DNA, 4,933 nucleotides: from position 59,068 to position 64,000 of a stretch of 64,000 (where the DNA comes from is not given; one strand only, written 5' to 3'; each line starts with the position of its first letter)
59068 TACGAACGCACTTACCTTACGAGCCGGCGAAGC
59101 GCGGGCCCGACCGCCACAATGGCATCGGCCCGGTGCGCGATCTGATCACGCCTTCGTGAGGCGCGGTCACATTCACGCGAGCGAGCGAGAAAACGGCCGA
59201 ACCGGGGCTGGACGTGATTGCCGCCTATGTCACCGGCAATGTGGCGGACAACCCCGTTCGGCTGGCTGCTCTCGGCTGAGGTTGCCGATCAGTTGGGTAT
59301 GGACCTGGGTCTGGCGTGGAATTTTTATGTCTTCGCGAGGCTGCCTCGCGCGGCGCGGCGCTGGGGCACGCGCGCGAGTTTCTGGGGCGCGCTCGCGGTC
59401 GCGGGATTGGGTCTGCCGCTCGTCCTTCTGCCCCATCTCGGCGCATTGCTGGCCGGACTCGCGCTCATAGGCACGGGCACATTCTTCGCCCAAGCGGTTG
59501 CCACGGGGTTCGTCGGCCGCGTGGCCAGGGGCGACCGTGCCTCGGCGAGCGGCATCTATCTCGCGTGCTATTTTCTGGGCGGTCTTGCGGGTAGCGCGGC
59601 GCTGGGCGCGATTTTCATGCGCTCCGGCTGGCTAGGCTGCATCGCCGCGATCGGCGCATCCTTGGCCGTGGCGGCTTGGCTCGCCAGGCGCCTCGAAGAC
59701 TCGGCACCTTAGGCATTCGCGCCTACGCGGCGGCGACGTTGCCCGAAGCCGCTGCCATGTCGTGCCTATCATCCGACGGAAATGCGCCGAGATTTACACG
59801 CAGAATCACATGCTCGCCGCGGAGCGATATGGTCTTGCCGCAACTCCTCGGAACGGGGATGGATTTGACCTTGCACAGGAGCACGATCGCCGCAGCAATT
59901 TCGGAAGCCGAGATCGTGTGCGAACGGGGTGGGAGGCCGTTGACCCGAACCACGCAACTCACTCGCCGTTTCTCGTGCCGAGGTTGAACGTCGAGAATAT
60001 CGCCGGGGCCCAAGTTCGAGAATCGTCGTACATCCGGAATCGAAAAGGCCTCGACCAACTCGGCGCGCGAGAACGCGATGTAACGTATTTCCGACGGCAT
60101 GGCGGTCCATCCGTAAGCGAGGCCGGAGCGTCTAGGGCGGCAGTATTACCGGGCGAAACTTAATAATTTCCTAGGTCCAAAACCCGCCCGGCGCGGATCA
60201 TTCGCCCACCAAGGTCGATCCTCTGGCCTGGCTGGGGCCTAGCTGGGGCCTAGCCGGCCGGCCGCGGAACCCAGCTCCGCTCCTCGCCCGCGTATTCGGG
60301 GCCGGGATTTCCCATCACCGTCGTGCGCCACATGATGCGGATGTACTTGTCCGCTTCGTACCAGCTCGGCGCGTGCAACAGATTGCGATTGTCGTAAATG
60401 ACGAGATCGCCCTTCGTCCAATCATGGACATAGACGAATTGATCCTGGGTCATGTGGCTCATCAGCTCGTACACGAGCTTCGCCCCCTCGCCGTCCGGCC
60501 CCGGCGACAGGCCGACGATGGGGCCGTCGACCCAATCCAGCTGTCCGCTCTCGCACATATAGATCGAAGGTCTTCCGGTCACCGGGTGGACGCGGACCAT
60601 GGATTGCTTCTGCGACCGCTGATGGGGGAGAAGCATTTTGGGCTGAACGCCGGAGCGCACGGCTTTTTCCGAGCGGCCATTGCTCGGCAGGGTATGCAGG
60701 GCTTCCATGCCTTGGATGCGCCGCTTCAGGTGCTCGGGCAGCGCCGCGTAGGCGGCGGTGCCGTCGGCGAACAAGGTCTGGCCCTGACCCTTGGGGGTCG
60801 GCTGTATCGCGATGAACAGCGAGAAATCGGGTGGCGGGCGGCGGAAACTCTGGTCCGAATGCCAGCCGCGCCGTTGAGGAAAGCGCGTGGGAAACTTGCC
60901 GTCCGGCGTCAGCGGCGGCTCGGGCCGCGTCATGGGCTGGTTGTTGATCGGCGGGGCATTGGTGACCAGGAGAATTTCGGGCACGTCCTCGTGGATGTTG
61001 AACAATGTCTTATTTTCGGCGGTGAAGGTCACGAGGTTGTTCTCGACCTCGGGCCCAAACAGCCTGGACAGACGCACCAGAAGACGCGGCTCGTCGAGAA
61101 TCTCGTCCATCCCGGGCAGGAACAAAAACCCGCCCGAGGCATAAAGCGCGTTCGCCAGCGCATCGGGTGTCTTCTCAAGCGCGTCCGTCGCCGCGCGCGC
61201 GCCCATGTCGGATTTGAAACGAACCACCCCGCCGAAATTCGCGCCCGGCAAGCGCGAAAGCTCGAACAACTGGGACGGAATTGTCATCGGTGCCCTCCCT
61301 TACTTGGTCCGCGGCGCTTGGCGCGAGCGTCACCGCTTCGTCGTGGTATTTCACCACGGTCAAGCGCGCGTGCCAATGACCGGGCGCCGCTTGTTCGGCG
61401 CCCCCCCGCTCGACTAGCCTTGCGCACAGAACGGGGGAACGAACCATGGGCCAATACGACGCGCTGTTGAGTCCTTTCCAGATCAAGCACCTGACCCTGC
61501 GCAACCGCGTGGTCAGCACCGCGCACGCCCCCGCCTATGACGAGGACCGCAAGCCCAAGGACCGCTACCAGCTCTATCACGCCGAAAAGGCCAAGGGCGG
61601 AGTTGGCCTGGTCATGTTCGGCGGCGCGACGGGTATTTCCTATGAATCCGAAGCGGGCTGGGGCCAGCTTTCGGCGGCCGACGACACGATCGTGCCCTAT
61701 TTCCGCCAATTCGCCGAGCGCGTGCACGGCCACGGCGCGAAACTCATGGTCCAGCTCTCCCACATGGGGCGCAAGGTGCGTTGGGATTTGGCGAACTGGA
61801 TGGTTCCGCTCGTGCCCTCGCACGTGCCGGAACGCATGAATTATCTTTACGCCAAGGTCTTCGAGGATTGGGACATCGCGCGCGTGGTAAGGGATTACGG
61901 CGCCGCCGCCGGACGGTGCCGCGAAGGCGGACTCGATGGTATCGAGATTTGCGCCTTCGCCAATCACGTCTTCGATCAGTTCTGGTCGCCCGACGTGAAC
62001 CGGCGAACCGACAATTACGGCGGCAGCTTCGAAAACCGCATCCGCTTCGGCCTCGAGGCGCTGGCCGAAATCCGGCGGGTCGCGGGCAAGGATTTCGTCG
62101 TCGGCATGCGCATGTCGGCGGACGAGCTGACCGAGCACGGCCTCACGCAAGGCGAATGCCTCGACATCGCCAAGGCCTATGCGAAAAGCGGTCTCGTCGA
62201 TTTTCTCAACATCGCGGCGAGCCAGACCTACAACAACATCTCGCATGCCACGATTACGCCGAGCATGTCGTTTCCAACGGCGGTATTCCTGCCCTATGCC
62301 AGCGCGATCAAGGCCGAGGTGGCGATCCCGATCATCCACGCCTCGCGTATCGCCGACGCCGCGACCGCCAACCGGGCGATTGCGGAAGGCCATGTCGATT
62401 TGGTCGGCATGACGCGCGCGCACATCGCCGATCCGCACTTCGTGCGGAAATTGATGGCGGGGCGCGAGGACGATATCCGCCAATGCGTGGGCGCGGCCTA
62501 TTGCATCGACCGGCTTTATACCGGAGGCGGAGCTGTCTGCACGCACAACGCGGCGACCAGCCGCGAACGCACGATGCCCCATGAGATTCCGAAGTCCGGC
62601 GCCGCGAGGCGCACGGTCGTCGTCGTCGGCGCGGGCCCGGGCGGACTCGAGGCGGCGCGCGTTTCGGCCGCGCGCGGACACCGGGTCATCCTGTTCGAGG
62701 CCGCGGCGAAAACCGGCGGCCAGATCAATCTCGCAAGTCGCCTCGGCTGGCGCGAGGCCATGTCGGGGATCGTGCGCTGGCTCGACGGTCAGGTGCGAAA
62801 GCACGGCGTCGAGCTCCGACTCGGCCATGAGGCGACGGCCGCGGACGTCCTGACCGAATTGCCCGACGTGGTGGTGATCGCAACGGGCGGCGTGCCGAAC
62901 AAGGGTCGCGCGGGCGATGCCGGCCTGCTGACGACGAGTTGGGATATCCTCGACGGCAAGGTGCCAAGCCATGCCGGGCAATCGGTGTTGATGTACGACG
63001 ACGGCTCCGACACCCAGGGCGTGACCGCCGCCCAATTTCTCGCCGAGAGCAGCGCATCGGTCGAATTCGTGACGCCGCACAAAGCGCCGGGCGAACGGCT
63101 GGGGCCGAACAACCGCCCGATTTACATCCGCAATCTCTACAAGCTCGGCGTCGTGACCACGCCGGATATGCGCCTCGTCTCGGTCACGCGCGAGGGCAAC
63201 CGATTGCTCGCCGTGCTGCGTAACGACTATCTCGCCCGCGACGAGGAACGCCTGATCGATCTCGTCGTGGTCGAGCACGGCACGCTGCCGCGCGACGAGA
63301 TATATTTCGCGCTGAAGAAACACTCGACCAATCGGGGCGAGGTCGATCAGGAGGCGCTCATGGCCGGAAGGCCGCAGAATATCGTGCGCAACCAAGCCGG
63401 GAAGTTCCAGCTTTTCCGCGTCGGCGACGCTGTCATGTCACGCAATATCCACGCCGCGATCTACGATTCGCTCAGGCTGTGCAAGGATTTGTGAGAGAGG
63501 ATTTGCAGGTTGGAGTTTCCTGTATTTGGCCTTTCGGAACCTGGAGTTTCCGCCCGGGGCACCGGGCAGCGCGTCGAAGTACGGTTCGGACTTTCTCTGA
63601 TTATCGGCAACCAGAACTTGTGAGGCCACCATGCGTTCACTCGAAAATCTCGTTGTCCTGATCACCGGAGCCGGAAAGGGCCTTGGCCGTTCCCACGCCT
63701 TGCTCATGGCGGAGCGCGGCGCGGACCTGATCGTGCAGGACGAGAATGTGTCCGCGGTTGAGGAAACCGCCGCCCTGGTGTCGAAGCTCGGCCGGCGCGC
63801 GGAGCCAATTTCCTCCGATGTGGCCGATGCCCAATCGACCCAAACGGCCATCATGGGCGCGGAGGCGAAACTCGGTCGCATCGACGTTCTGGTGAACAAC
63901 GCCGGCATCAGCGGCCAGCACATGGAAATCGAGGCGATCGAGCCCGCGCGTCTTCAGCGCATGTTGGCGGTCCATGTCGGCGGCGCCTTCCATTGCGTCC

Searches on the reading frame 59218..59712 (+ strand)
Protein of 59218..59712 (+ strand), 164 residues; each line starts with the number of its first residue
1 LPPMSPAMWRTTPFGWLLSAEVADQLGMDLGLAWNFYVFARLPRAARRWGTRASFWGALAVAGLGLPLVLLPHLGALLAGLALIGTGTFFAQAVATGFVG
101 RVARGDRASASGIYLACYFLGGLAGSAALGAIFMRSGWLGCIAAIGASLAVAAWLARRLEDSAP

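Call 3: search_protein_families(library=pfam, proteins=[window:59218-59712:+], max_evalue=0.01)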
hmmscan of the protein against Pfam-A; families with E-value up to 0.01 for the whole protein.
window:59218-59712:+ (164 aa): 1 family
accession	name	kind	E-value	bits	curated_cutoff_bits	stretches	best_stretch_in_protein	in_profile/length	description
PF07690.21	MFS_1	-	9.8e-07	28.4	33.4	1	45-156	55-168/347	Major Facilitator Superfamily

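Call 4: search_protein_families(library=ncbifam, proteins=[window:59218-59712:+], max_evalue=0.01)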
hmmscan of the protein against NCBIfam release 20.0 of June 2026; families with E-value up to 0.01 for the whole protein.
window:59218-59712:+ (164 aa): 0 families

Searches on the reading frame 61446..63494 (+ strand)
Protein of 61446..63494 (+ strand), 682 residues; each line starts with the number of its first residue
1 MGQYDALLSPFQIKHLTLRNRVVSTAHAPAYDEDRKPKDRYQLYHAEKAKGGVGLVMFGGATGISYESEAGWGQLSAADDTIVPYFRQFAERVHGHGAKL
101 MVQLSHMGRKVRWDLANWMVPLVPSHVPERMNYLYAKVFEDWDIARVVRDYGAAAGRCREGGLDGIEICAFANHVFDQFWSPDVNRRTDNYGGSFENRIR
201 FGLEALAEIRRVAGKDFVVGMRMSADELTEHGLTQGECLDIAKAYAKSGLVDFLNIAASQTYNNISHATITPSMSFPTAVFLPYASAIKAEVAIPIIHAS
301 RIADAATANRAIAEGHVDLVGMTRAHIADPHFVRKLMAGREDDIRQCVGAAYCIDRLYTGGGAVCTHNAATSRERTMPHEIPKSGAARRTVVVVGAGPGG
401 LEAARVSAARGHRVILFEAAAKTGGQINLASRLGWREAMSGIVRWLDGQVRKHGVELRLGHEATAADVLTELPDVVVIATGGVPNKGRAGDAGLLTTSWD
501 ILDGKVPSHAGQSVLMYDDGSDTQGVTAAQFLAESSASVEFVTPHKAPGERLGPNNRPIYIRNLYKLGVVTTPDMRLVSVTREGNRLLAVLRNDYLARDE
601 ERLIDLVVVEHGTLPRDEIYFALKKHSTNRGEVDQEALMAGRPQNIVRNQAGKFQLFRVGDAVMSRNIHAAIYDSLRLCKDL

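Call 21: search_protein_families(library=pfam, proteins=[window:61446-63494:+], max_evalue=0.001)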
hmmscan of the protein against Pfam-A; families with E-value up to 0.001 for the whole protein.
window:61446-63494:+ (682 aa): 9 families
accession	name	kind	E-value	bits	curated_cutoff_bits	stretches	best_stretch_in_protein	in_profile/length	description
PF00724.26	Oxidored_FMN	-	2.7e-59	201.6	27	1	7-342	2-341/342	NADH:flavin oxidoreductase / NADH oxidase family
PF07992.20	Pyr_redox_2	-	6.4e-10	39.4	26.1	1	390-634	2-258/291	Pyridine nucleotide-disulphide oxidoreductase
PF00070.33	Pyr_redox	-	4.1e-07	30.9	22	0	391-466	2-66/82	Pyridine nucleotide-disulphide oxidoreductase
PF13450.12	NAD_binding_8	-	5.9e-07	30.1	21.9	1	393-428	1-36/68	NAD(P)-binding Rossmann-like domain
PF00890.30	FAD_binding_2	-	2.4e-05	24.1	20.4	1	391-431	2-42/414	FAD binding domain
PF03486.20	HI0933_like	-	3.1e-05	24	50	1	390-430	2-42/244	HI0933-like protein Rossmann domain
PF12831.13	FAD_oxidored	-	5.6e-05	23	27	1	391-427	2-38/416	FAD dependent oxidoreductase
PF01946.23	Thi4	-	0.00026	20.8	26.2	1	389-428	18-58/235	Thi4 family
PF01134.28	GIDA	-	0.00058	19.5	22.1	1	390-423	1-34/391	Glucose inhibited division protein A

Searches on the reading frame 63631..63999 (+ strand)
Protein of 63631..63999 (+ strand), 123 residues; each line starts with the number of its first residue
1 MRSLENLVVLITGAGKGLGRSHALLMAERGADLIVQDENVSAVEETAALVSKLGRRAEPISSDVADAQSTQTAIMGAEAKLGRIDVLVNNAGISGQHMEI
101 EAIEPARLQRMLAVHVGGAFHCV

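Call 69: search_protein_families(library=pfam, proteins=[window:63631-63999:+], max_evalue=0.001)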
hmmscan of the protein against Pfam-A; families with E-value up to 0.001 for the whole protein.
window:63631-63999:+ (123 aa): 3 families
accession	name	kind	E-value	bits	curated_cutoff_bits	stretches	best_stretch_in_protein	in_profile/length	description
PF00106.31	adh_short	-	1.3e-24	87.2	26.6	1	8-123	2-116/195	short chain dehydrogenase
PF13561.12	adh_short_C2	-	3.5e-18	66.5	27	1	13-123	1-112/236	Enoyl-(Acyl carrier protein) reductase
PF08659.16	KR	-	3.9e-09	37.1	22.6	1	9-120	3-117/180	KR domain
